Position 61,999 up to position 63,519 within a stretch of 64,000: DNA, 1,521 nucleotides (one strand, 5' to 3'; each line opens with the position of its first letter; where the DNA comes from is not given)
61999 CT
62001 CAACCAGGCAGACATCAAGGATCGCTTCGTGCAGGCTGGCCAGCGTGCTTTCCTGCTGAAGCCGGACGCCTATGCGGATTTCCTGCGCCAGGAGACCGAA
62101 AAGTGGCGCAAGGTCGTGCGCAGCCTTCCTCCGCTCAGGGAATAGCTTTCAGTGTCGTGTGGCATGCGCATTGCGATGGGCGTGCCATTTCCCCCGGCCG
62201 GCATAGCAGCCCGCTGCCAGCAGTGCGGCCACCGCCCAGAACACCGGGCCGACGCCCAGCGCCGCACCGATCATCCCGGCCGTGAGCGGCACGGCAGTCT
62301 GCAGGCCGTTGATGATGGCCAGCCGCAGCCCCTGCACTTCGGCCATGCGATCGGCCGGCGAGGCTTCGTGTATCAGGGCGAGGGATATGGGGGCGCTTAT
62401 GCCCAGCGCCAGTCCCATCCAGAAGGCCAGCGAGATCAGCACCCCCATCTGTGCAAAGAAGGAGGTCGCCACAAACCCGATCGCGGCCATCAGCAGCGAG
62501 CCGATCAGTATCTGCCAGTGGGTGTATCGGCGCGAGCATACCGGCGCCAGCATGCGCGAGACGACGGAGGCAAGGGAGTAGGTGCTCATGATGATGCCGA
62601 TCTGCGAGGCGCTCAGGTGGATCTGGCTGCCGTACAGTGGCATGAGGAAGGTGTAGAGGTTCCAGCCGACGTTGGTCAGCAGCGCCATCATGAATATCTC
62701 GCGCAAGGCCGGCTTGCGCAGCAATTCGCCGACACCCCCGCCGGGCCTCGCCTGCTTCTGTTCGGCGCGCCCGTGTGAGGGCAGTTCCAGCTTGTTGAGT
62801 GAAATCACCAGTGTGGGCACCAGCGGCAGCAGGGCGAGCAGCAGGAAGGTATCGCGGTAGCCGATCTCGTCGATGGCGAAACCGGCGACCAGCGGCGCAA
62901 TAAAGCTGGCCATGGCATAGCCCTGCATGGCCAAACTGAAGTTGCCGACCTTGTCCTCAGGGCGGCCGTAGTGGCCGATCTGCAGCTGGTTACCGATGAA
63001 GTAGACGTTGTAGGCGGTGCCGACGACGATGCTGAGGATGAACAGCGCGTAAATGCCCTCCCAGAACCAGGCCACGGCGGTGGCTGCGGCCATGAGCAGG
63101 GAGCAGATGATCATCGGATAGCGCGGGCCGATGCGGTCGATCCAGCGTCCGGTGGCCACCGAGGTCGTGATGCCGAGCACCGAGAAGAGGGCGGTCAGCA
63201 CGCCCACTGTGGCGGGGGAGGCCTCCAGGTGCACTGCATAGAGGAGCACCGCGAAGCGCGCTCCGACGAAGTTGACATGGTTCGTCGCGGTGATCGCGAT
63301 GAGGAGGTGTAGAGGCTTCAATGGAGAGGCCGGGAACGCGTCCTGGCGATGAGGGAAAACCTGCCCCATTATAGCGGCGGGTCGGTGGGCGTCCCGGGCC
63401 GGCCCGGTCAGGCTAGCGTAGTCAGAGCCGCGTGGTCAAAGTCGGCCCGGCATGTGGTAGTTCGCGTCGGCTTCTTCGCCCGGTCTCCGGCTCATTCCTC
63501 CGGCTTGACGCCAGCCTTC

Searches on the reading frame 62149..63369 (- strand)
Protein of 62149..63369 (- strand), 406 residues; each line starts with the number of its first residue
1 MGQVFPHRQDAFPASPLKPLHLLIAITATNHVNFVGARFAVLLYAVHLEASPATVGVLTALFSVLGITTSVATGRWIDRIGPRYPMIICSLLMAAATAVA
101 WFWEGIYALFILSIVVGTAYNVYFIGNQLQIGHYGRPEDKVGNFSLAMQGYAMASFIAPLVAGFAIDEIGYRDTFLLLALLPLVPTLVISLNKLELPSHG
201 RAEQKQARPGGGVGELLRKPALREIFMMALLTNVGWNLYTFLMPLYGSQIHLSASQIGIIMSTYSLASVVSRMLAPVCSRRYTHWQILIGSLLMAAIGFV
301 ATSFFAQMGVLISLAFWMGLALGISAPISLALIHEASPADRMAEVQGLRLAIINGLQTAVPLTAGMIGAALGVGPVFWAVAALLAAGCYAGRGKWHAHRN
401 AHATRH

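Call 27: find_encoding_contigs(protein=window:62149-63369:-, flank=10000, max_places=6)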
Protein window:62149-63369:- (406 aa): 3 contigs read that carry it; 1 place shown.
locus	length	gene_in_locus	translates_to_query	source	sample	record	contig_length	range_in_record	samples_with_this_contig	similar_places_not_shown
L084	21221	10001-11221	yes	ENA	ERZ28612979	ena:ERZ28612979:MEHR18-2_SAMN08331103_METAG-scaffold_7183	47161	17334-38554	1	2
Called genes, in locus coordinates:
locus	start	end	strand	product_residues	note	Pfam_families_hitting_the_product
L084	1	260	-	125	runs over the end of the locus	PF00085:Thioredoxin, PF13098:Thioredoxin_2 (weak), PF13905:Thioredoxin_8 (faint)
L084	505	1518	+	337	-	PF00749:tRNA-synt_1c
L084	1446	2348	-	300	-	PF00892:EamA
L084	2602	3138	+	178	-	PF09361:Phasin_2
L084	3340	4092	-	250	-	PF00994:MoCF_biosynth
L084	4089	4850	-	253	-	PF07264:EI24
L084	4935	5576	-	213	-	PF09335:VTT_dom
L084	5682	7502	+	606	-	PF02518:HATPase_c (weak), PF13589:HATPase_c_3, PF01119:DNA_mis_repair, PF08676:MutL_C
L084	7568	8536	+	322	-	PF01745:IPT, PF01715:IPPT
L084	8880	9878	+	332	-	PF03401:TctC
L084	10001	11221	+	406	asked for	PF00083:Sugar_tr (faint), PF07690:MFS_1, PF12832:MFS_1_like, PF13347:MFS_2 (weak), PF07690:MFS_1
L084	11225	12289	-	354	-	PF03401:TctC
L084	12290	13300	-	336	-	PF03401:TctC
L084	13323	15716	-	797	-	PF02771:Acyl-CoA_dh_N, PF02770:Acyl-CoA_dh_M (weak), PF00441:Acyl-CoA_dh_1, PF02771:Acyl-CoA_dh_N, PF02770:Acyl-CoA_dh_M, PF00441:Acyl-CoA_dh_1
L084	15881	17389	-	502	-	PF00515:TPR_1 (faint), PF07719:TPR_2 (faint), PF13428:TPR_14 (faint), PF13432:TPR_16 (weak), PF14559:TPR_19 (weak), PF13712:Glyco_tranf_2_5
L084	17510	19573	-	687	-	PF03030:H_PPase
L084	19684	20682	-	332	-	PF00316:FBPase, PF18913:FBPase_C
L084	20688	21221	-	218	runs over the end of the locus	PF00406:ADK, PF13207:AAA_17, PF05191:ADK_lid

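Call 58: find_homologous_proteins(query=L084:7568-8536:+, max_evalue=1e-60)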
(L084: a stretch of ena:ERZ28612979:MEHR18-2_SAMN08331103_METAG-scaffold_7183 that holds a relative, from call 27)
Query L084:7568-8536:+ (322 aa): 7997 proteins with E <= 1e-60 among 8000 candidates; the best 120 are listed.
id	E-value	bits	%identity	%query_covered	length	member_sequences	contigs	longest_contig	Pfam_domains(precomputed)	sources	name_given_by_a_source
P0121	7.3e-204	694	99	98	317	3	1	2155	PF01745.23,PF01715.24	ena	-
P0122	3.4e-169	580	84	97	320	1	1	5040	PF01745.23,PF01715.24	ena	-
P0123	3.5e-167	574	86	96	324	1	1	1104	PF01745.23,PF01715.24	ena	-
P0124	6.5e-129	448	70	93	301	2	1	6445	PF01745.23,PF01715.24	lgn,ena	-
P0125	1.3e-125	437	68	93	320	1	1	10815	PF01745.23,PF01715.24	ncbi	-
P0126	1.9e-125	437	68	91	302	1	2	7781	PF01745.23,PF01715.24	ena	-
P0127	1.3e-124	434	68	91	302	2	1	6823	PF01745.23,PF01715.24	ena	-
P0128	5.9e-123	428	65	97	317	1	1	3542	PF01745.23,PF01715.24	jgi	-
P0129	6.5e-123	428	64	93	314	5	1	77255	PF01745.23,PF01715.24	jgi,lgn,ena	jgi:tRNA dimethylallyltransferase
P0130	7.5e-123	428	68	91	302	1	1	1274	PF01745.23,PF01715.24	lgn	-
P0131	1.1e-122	427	66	94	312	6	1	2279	PF01745.23,PF01715.24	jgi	jgi:tRNA dimethylallyltransferase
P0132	2.1e-122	427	67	91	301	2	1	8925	PF01745.23,PF01715.24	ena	-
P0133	3.5e-122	426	67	93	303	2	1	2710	PF01745.23,PF01715.24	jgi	-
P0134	3.8e-122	426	67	93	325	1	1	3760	PF01745.23,PF01715.24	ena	-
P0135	5.3e-122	425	65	94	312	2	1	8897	PF01745.23,PF01715.24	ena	-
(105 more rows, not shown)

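Call 59: find_encoding_contigs(protein=P0122, flank=10000, max_places=2)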
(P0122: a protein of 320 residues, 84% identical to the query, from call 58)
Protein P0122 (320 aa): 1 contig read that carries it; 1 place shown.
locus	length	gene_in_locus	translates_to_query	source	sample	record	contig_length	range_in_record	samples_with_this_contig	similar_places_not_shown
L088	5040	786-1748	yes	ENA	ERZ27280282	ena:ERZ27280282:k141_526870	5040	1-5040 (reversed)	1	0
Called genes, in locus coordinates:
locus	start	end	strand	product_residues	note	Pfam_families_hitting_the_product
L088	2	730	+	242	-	?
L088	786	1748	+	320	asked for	PF01745:IPT (weak), PF01715:IPPT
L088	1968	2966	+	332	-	PF03401:TctC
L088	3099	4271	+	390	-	PF00083:Sugar_tr (faint), PF07690:MFS_1, PF12832:MFS_1_like, PF13347:MFS_2 (weak), PF07690:MFS_1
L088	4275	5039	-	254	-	?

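Call 60: find_encoding_contigs(protein=P0124, flank=10000, max_places=2)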
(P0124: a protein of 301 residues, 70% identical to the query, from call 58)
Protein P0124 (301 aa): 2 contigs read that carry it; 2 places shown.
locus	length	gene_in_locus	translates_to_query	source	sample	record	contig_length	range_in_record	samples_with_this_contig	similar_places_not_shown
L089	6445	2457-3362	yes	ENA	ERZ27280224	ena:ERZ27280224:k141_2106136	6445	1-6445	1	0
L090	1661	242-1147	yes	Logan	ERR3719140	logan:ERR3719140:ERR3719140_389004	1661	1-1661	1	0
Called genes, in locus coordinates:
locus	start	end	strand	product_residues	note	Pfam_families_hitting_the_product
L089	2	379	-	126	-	?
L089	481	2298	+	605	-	PF02518:HATPase_c (weak), PF13589:HATPase_c_3, PF01119:DNA_mis_repair, PF08676:MutL_C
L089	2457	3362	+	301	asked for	PF01745:IPT (weak), PF01715:IPPT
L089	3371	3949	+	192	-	PF03167:UDG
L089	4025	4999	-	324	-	PF03401:TctC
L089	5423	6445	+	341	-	?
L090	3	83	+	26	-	?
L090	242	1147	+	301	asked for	PF01745:IPT (weak), PF01715:IPPT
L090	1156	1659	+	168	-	?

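Call 61: find_encoding_contigs(protein=P0125, flank=10000, max_places=2)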
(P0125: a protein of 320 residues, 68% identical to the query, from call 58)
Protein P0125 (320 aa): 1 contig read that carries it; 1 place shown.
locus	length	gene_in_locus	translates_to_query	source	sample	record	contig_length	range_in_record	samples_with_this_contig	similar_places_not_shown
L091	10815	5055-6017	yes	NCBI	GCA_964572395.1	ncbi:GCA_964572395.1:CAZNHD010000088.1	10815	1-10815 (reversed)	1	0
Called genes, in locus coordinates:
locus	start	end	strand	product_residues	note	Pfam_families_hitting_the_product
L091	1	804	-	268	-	?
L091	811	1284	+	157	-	PF02367:TsaE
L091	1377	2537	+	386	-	PF11741:AMIN, PF01520:Amidase_3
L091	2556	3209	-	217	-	PF09335:VTT_dom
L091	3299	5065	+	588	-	PF02518:HATPase_c, PF13589:HATPase_c_3, PF01119:DNA_mis_repair, PF08676:MutL_C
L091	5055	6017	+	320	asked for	PF01745:IPT (weak), PF01715:IPPT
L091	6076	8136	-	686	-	PF03030:H_PPase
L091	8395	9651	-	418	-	PF00365:PFK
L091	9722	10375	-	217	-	PF00406:ADK, PF13207:AAA_17, PF05191:ADK_lid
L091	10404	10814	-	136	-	?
